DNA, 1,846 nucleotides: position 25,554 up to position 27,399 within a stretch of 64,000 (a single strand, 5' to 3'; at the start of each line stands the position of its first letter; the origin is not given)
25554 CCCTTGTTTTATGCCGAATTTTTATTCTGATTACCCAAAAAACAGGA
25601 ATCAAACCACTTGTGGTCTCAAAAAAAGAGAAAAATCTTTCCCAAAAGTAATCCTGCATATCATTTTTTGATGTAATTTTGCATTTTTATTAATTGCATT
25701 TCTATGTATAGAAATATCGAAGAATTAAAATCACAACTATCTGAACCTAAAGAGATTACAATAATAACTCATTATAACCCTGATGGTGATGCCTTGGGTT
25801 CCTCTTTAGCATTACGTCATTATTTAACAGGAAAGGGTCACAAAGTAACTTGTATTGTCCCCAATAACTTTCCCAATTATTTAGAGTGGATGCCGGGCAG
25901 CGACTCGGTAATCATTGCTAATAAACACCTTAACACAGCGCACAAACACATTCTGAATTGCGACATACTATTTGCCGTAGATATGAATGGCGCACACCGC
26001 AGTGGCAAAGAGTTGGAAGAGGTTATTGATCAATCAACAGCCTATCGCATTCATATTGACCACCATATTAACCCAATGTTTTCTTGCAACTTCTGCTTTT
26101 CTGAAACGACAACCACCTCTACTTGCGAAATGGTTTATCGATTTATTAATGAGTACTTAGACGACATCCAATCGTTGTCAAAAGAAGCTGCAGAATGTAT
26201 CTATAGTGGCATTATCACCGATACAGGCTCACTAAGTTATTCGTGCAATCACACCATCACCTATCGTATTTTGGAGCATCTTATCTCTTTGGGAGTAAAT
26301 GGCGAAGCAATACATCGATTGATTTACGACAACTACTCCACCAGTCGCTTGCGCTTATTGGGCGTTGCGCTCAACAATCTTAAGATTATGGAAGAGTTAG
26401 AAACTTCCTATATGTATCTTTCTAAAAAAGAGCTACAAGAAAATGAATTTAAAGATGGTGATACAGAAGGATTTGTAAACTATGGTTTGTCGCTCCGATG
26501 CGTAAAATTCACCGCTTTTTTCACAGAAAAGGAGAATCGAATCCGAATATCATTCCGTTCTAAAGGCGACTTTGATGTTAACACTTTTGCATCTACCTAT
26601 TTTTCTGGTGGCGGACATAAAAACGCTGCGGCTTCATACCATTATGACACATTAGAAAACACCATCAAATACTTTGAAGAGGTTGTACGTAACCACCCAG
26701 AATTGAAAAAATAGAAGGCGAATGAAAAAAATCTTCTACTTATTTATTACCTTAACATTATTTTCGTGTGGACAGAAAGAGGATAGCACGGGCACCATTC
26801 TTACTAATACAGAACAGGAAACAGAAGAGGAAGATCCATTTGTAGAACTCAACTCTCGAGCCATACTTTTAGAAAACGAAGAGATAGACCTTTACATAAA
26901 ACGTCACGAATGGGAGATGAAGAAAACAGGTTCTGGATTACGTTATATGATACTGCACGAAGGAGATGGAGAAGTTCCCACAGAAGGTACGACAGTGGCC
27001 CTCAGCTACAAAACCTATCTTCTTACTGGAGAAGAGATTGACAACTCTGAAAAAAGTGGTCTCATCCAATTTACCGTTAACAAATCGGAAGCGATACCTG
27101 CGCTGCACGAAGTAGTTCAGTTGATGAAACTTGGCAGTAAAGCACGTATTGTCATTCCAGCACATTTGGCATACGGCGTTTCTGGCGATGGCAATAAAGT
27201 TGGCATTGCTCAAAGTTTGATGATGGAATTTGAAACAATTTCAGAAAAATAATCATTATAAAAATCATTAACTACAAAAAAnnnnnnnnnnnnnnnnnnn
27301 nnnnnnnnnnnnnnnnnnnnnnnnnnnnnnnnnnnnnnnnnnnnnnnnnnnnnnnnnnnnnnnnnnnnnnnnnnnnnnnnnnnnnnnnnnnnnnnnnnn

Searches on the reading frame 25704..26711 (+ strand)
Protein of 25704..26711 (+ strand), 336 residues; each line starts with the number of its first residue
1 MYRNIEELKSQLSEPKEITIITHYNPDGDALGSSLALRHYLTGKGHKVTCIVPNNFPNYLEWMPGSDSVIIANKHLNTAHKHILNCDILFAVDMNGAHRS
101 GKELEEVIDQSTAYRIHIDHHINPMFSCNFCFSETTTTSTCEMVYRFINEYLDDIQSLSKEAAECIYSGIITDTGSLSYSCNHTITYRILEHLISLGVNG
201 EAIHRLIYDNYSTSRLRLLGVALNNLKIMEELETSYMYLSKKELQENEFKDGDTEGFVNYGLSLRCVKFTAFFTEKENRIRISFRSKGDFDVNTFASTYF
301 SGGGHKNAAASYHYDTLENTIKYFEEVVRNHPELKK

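Call 28: search_protein_families(library=pfam, proteins=[window:25704-26711:+], max_evalue=0.01)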
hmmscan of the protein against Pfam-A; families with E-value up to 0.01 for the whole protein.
window:25704-26711:+ (336 aa): 2 families
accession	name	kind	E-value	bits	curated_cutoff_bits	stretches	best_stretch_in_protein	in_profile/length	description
PF01368.27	DHH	-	2.4e-21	76.8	28.1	1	18-170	2-125/125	DHH family, N-terminal domain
PF02272.25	DHHA1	-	5.8e-08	33.6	25.9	1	246-328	10-100/102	DHHA1 domain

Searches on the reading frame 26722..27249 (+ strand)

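Call 28: search_protein_families(library=pfam, proteins=[window:26722-27249:+], max_evalue=0.01)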
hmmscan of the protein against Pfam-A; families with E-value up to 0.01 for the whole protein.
window:26722-27249:+ (176 aa): 1 family
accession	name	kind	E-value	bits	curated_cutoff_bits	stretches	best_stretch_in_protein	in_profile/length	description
PF00254.34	FKBP_C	-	4.6e-15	56.2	21.1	1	86-164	5-83/94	FKBP-type peptidyl-prolyl cis-trans isomerase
